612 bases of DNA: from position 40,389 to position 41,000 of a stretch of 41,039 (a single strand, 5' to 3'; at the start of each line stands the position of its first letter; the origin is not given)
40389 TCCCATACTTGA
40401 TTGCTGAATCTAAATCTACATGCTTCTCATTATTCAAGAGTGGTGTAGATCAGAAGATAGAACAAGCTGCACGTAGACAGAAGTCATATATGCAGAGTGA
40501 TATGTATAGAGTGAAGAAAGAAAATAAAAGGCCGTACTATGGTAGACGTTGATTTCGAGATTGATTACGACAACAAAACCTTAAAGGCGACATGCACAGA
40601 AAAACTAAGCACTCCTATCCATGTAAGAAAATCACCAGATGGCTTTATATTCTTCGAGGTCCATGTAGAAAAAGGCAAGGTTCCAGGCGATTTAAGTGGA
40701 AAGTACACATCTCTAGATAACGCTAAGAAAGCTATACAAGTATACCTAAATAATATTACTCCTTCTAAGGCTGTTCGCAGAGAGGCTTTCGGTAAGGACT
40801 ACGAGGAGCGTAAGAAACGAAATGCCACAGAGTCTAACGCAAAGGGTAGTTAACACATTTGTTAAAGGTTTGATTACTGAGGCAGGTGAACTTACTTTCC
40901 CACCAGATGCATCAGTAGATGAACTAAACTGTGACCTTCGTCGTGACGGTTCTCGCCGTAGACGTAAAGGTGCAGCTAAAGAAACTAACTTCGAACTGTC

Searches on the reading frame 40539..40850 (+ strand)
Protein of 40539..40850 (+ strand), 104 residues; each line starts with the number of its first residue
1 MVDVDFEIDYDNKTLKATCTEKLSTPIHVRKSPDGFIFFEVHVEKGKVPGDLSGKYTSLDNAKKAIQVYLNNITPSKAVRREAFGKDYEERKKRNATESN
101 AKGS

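Call 59: search_protein_families(library=pfam, max_evalue=0.01, proteins=[window:40539-40850:+])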
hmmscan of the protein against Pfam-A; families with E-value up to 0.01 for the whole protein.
window:40539-40850:+ (104 aa): 1 family
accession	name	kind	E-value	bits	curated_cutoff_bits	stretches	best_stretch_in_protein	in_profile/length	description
PF25693.1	Phage_Y01A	-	0.0088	17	27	0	58-98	34-74/92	Bacteriophage T4-like Y01A protein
